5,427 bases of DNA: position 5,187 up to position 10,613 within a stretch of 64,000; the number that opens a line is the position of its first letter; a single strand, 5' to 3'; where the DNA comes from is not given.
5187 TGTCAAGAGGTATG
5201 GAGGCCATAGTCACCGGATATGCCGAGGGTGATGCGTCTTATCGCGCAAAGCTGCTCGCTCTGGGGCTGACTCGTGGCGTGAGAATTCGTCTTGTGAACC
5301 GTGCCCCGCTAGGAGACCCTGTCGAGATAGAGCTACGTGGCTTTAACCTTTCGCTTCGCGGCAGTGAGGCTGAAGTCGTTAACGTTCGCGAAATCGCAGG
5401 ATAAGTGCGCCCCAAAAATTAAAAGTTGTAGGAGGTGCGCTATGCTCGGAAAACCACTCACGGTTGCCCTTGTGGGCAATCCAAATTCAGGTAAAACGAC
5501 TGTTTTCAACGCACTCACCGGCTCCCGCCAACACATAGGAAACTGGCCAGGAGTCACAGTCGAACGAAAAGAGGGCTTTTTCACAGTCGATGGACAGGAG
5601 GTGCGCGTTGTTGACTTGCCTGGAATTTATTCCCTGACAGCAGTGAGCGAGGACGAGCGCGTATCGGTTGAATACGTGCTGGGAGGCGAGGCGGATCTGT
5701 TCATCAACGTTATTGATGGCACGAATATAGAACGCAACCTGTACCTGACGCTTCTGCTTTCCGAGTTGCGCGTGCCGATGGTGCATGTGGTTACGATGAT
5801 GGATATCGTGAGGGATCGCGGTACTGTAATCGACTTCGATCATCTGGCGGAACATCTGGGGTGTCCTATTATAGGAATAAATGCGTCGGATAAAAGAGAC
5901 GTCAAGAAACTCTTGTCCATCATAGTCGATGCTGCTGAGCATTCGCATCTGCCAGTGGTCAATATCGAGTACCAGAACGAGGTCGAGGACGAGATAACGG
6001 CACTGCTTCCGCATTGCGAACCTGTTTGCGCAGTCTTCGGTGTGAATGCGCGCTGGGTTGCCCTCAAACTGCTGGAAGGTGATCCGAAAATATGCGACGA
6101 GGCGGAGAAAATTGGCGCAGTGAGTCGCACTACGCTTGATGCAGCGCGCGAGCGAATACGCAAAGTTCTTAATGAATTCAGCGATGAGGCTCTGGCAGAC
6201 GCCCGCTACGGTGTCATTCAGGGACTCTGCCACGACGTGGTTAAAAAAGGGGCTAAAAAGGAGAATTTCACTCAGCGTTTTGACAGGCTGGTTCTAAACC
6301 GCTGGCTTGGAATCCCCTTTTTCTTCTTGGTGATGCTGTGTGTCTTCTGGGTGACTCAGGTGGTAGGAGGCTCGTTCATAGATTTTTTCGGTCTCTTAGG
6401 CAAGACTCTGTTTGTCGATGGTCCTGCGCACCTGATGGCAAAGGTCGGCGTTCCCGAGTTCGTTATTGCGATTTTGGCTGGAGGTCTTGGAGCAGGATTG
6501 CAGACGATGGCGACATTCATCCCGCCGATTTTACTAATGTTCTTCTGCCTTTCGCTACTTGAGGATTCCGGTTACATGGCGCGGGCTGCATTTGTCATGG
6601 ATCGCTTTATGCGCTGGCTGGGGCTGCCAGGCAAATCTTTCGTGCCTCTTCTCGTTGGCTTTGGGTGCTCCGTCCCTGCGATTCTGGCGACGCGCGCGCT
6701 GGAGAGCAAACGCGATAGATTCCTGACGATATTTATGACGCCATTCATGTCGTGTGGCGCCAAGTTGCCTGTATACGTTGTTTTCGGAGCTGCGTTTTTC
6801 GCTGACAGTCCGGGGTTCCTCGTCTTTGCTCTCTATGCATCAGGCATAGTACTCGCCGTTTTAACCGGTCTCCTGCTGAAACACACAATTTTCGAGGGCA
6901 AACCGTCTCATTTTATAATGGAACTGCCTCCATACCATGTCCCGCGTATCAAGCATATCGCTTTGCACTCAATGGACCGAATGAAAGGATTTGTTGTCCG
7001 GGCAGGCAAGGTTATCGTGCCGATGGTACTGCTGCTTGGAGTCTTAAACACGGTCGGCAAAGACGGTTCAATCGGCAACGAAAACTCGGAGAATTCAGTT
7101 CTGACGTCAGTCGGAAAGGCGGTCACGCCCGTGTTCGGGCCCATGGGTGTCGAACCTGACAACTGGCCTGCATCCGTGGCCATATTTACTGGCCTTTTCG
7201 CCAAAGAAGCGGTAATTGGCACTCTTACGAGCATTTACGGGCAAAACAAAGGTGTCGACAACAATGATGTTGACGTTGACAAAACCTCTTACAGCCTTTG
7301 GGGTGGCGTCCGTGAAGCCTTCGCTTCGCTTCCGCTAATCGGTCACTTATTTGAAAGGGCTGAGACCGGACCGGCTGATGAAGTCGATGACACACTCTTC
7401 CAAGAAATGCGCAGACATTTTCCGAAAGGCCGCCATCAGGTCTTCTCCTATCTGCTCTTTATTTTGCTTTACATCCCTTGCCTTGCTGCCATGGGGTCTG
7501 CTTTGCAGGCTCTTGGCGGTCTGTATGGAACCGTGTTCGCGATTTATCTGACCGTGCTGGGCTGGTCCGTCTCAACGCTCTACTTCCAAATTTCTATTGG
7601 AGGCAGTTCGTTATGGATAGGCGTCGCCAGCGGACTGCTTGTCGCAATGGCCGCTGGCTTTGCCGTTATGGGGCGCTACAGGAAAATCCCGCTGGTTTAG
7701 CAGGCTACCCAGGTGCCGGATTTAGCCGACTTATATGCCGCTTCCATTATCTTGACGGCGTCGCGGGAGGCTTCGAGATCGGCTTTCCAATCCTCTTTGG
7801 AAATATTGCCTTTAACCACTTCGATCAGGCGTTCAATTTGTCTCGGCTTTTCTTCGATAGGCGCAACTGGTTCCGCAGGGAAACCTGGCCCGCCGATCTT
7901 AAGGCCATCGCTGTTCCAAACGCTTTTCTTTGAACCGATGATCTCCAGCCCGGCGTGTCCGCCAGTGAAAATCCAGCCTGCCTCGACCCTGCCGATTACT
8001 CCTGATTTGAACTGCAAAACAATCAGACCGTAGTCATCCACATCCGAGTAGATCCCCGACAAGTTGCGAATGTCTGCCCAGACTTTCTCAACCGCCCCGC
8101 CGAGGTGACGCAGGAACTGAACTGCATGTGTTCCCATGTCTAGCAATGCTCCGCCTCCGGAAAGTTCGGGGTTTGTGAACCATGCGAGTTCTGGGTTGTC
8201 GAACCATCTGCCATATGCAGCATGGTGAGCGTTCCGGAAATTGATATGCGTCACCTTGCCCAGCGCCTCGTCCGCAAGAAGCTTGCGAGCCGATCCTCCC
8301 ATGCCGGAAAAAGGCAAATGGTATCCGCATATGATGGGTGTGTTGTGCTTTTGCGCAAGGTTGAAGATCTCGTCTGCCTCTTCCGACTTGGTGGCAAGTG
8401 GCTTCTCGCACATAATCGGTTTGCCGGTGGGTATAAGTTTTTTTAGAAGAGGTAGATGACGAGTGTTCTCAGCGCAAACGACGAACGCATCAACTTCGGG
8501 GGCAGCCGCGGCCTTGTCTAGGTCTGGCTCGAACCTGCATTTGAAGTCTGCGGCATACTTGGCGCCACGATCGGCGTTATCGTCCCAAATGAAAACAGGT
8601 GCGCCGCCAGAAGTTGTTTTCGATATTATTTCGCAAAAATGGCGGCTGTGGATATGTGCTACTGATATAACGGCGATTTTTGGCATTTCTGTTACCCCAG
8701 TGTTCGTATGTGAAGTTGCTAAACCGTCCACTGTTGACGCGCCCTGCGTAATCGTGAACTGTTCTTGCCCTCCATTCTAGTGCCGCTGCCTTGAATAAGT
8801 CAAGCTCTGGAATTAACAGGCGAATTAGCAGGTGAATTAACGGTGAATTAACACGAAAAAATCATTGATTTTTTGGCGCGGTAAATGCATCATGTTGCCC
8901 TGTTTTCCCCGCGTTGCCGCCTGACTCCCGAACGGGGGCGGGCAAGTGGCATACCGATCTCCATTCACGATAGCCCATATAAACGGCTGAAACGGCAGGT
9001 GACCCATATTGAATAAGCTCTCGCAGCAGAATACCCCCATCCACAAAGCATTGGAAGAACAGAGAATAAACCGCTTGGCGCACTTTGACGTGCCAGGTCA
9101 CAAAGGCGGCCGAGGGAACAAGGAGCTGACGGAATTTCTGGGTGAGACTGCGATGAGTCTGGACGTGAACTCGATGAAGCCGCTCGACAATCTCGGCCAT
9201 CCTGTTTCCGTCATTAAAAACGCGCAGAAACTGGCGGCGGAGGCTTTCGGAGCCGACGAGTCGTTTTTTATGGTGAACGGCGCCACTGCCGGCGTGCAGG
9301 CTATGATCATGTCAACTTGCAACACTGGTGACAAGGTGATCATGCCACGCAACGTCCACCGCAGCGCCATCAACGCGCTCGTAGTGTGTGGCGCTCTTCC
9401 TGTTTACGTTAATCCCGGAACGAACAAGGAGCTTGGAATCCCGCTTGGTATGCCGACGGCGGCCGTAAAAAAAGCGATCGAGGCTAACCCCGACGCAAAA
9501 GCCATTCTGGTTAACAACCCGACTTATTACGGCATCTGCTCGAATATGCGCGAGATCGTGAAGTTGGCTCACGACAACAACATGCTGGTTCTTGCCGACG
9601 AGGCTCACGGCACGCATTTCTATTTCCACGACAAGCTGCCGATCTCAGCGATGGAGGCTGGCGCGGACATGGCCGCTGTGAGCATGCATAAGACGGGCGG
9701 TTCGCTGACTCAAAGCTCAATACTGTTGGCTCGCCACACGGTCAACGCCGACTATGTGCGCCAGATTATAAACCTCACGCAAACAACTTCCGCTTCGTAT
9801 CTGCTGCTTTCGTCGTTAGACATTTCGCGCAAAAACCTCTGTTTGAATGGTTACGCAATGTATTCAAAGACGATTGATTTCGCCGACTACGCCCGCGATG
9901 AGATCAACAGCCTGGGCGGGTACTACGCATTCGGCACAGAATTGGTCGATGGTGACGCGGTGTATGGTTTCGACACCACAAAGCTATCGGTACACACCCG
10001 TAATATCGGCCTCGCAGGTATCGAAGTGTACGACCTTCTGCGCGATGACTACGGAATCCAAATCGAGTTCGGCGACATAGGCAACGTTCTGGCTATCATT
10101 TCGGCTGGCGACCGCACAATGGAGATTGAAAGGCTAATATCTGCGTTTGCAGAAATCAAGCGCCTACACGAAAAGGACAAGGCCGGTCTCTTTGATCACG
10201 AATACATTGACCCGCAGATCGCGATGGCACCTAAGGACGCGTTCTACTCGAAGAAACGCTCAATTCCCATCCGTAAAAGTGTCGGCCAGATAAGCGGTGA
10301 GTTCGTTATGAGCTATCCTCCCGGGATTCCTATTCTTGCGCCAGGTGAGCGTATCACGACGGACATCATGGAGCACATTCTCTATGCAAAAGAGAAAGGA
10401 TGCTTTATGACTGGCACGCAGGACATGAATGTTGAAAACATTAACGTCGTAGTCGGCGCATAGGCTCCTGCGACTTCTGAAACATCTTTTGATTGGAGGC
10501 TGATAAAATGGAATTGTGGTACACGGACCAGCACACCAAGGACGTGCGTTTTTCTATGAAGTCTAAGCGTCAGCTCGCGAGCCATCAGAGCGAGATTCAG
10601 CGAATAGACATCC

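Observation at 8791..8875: Helically phased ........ repeat array and perfect A6TCAtTGAT6 palindrome in the divergent promoter of the polyamine operon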

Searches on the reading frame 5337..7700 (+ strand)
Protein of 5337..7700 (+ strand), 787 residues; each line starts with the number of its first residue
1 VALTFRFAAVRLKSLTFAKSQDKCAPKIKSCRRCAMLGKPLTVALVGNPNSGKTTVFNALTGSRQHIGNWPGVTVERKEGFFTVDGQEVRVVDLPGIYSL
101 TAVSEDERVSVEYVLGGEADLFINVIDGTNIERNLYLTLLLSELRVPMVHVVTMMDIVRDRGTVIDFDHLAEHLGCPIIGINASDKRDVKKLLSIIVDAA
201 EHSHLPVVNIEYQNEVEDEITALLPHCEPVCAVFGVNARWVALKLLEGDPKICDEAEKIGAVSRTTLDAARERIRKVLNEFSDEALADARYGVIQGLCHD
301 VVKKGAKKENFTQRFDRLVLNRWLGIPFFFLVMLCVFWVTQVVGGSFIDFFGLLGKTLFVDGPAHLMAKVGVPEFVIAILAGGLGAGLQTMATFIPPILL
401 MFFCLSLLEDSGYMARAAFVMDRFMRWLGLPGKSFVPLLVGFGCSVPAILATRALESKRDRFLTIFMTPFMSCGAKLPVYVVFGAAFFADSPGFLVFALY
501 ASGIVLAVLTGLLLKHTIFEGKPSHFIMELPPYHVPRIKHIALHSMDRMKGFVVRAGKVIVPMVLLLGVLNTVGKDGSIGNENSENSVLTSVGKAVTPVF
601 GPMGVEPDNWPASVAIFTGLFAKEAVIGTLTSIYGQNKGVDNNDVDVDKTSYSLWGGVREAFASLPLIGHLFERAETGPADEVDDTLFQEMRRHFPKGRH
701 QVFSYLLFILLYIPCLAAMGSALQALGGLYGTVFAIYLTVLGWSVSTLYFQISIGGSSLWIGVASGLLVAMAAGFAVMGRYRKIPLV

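Call 10: search_protein_families(library=pfam, proteins=[window:5337-7700:+])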
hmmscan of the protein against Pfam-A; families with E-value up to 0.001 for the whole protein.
window:5337-7700:+ (787 aa): 6 families
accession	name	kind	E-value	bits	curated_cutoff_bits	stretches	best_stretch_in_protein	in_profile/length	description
PF02421.24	FeoB_N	-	6.1e-61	205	27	1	42-194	2-154/156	Ferrous iron transport protein B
PF07670.19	Gate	-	8e-45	152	29.6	2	393-486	3-103/104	Nucleoside recognition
PF01926.29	MMR_HSR1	-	3e-20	72.9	21.9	1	42-152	1-111/113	50S ribosome-binding GTPase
PF07664.17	FeoB_C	-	3.1e-20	72.1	26.6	1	496-548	1-54/54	Ferrous iron transport protein B C terminus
PF17910.6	FeoB_Cyto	-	1.5e-17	64.2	23.4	1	212-303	1-90/90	FeoB cytosolic helical domain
PF04548.22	AIG1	-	0.0003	20.6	27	1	42-106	2-68/212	AIG1 family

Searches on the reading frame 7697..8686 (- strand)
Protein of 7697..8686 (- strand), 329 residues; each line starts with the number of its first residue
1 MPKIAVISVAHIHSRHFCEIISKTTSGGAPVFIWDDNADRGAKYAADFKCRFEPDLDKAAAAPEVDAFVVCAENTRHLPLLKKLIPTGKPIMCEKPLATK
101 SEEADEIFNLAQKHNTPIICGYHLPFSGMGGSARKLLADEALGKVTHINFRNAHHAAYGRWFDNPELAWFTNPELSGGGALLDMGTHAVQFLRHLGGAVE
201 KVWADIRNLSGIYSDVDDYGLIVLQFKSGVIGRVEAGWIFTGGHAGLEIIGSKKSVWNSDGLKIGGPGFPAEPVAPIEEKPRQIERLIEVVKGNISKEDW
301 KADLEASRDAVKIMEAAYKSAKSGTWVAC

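Call 10: search_protein_families(library=pfam, proteins=[window:7697-8686:-])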
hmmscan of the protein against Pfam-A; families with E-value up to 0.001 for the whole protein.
window:7697-8686:- (329 aa): 3 families
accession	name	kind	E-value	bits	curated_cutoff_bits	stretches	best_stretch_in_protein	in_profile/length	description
PF22725.1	GFO_IDH_MocA_C3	-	2.1e-26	92.8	27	1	133-256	4-123/124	GFO/IDH/MocA C-terminal domain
PF01408.29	GFO_IDH_MocA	-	1.1e-16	62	24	1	4-121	3-119/120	Oxidoreductase family, NAD-binding Rossmann fold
PF02894.22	GFO_IDH_MocA_C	-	4.3e-15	56.5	22.9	1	134-328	1-217/218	Oxidoreductase family, C-terminal alpha/beta domain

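Call 25: find_related_loci(query=window:7697-8686:-, collection=genome_contigs, flank=4000)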
Query window:7697-8686:- (329 aa) in genome_contigs; peptide patterns used: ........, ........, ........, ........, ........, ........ (x = any residue, [..] = any of these).
43 stretches matched a pattern; 14 encode a relative of the query (tblastn E <= 1e-3); 14 distinct loci.
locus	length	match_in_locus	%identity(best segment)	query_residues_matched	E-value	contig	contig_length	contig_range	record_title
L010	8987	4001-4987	86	1-329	0e+0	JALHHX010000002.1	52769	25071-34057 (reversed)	MAG: Lentisphaerae bacterium isolate 5-aug_S3_014 scaffold_260, whole genome shotgun sequence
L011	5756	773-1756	70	1-327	2e-149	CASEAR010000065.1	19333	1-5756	uncultured Verrucomicrobiota bacterium isolate CO.A104.metabat-bins.159 genome assembly, contig: CO.A104.metabat-bins.15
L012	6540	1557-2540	65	1-328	2e-148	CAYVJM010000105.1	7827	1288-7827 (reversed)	MAG TPA_asm: uncultured Lentisphaerales bacterium isolate SRP192927_co4_157 genome assembly, contig: NODE_24365_length_7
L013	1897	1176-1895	74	1-240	4e-135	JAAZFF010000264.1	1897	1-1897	MAG: Lentisphaerae bacterium isolate AS10tlH2TH_180 213279_AS10, whole genome shotgun sequence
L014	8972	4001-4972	57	1-327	7e-124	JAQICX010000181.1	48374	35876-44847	MAG: Kiritimatiellae bacterium isolate GH20 k119_498588, whole genome shotgun sequence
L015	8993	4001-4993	41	3-326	3e-73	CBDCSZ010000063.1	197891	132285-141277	MAG: Paracoccaceae bacterium isolate 3c92cf09-0eb4-4adc-9e85-15045679238b genome assembly, contig: contig_63, whole geno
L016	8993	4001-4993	40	3-326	6e-72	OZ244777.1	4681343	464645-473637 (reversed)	MAG: Rhodobacterales bacterium isolate 6e308b35-f33b-4e74-a489-fa43ae000682 genome assembly, chromosome: 1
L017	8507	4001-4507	27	65-238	1e-20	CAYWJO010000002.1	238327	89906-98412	MAG TPA_asm: uncultured archaeon isolate SRP214966_co7_247 genome assembly, contig: NODE_13_length_238327_cov_6.452151,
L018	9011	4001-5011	25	8-328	9e-15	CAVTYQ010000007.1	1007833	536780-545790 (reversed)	MAG: uncultured Alphaproteobacteria bacterium isolate MFD05442.bin.1.135 genome assembly, contig: contig_4603, whole gen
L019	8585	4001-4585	29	55-236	1e-14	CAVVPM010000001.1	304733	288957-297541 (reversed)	MAG: uncultured Alphaproteobacteria bacterium isolate MFD02416.bin.2.84 genome assembly, contig: contig_100325, whole ge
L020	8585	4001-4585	29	55-236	5e-14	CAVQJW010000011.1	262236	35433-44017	MAG: uncultured Alphaproteobacteria bacterium isolate MFD02416.bin.2.71 genome assembly, contig: contig_26664, whole gen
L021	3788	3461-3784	32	3-110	3e-9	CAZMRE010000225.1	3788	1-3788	MAG TPA_asm: uncultured Deferribacteres bacterium isolate binchicken_co164_22 genome assembly, contig: NODE_15255_length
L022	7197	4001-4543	22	65-220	6e-7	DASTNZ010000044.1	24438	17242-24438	MAG TPA_asm: Jiangellaceae bacterium isolate SMAG_U2157 k141_21250, whole genome shotgun sequence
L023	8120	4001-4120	40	64-103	1e-4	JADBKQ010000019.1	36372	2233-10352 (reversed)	MAG: Limnochordaceae bacterium isolate Bu26 bin.26_contig19, whole genome shotgun sequence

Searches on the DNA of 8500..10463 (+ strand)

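Call 6: search_rna_families(source=window, start=8500, end=9200, threshold=evalue, max_evalue=10)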
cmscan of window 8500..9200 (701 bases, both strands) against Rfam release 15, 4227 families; matches with E-value up to 10: 3.
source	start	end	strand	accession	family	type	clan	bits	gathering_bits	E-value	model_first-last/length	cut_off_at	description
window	8544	8621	+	RF02083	OrzO-P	Gene; antitoxin;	-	18.2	60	3.1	1-76/76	no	OrzO-P RNA antitoxin family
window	9092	9156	+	RF01516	v-snoRNA-1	Gene; snRNA; snoRNA; CD-box;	-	14.4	75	3.6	1-65/65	no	Human herpesvirus 1 small nucleolar RNA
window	8782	8803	-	RF02147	MEG8_3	Gene; lncRNA;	-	11.6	40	3.3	1-66/66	no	Maternally expressed 8 exon 3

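Call 69: search_rna_families(sources=[L008, L027, L030, L031, L061, L062, L007], threshold=gathering)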
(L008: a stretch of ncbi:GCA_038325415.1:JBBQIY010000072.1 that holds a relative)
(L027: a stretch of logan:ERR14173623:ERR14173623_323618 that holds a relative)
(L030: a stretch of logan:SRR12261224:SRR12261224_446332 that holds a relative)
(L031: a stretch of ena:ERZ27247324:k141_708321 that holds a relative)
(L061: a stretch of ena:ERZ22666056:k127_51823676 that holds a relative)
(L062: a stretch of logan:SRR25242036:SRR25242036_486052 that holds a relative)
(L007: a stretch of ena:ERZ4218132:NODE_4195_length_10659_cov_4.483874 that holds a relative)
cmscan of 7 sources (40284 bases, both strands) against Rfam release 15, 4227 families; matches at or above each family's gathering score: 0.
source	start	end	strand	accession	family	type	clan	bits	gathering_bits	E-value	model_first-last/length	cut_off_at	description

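Call 73: build_rna_model(alignment_id=A5, structure=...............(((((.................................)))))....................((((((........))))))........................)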
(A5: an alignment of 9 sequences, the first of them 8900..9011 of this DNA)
Model R1 built from alignment A5 (9 sequences, 122 columns); structure: as given.
model positions 116; base pairs 11; branch points 1; effective number of sequences 3.12; information 0.59 bits per position. Calibrated on 0.2 Mb of random sequence (short: E-values are rough).
structure used (alignment columns):
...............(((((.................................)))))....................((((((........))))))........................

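Call 74: search_with_rna_model(model_id=R1, sources=[window, L009, L011, L012, L013, L014, L064, L065, L010, L033, L036, L040, L043, L044, L047, L050, L051, L054], max_evalue=1)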
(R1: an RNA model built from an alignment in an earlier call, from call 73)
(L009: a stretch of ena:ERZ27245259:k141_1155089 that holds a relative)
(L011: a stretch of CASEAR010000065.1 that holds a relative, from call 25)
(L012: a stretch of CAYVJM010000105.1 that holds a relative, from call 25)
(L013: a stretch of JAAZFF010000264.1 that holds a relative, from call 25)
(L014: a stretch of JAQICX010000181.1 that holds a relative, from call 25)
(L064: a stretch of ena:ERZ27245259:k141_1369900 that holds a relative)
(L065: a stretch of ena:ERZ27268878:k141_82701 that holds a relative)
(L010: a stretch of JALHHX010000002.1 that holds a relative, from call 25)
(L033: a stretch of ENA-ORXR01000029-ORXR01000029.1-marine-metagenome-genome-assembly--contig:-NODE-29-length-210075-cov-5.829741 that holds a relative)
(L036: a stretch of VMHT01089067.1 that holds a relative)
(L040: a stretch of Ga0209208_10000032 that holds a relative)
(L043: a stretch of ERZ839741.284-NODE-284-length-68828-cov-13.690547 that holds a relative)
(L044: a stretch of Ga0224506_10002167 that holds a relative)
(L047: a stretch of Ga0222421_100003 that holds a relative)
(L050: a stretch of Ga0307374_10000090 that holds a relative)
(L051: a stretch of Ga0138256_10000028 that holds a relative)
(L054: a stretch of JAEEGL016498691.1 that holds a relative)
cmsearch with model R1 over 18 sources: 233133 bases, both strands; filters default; matches with E-value up to 1: 2.
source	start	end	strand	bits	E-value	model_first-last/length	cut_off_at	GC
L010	3546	3657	-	102.2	1.1e-24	1-116/116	no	0.59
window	8900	9011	+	93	2.9e-22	1-116/116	no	0.58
